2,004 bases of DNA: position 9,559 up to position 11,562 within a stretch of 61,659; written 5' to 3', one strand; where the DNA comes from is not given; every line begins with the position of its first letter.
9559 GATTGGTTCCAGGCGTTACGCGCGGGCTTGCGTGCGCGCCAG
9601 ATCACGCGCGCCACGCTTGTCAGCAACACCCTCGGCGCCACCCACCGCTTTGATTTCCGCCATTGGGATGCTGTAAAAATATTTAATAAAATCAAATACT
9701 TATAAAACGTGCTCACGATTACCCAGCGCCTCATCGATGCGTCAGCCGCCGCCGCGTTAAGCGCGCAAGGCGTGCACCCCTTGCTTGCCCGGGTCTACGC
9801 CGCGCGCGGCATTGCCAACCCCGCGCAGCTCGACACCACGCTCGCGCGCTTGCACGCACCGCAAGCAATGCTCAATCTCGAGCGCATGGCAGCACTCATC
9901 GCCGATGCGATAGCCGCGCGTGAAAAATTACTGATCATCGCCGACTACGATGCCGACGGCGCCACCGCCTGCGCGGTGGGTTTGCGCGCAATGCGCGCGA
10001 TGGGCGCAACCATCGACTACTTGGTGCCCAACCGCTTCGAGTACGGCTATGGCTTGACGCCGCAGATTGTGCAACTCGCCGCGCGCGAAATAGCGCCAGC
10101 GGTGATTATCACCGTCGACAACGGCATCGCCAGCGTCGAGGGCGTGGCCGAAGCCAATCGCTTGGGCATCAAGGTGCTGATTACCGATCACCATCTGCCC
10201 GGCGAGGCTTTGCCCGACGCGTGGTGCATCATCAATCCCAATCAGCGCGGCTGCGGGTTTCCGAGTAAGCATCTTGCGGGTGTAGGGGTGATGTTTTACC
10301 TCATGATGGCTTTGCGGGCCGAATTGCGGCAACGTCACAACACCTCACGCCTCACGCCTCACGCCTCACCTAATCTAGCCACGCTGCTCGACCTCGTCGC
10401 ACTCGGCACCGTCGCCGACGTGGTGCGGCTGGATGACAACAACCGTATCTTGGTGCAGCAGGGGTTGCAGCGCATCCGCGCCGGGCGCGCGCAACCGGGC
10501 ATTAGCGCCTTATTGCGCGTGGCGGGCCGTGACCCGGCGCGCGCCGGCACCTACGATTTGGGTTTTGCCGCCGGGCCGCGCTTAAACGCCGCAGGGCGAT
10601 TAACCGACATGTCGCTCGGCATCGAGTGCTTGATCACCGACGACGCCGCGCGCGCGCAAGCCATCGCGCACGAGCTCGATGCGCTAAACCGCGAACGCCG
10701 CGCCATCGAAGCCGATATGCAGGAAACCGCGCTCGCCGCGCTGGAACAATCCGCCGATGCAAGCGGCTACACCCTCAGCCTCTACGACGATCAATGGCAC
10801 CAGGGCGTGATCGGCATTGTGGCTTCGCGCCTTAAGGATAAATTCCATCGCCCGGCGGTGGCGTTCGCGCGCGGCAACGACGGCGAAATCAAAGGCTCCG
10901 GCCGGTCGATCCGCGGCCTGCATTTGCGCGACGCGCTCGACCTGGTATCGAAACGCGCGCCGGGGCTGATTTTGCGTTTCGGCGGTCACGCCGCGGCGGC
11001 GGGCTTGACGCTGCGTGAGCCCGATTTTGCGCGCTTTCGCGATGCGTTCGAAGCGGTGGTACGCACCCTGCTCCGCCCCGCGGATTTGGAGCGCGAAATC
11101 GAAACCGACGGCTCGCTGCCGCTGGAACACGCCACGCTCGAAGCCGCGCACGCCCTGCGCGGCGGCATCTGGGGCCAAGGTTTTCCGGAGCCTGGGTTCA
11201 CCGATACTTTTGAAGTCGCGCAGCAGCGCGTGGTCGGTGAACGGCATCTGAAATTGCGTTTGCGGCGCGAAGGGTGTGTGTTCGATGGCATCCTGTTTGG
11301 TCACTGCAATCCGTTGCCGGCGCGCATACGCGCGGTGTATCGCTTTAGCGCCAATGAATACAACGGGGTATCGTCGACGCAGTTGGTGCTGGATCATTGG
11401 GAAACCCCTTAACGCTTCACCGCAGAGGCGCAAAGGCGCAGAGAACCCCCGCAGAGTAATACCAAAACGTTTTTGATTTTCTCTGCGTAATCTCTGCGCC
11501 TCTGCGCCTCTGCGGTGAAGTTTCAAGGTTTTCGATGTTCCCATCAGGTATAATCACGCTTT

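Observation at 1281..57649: Fifteen copies of a ~32-bp AT-rich element with an IHF-consensus core in a GC-rich window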

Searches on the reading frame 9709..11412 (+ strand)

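Call 18: search_protein_families(library=pfam, proteins=[window:9709-11412:+], max_evalue=0.00001)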
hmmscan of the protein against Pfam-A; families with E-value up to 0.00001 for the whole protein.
window:9709-11412:+ (567 aa): 3 families
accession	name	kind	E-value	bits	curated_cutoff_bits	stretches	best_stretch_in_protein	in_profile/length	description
PF01368.27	DHH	-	9.2e-24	84.5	28.1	1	73-209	1-104/125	DHH family, N-terminal domain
PF02272.25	DHHA1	-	1e-19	71.3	25.9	1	358-452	7-101/102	DHHA1 domain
PF17768.7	RecJ_OB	-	8.4e-18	64.9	27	1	466-562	1-106/107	RecJ OB domain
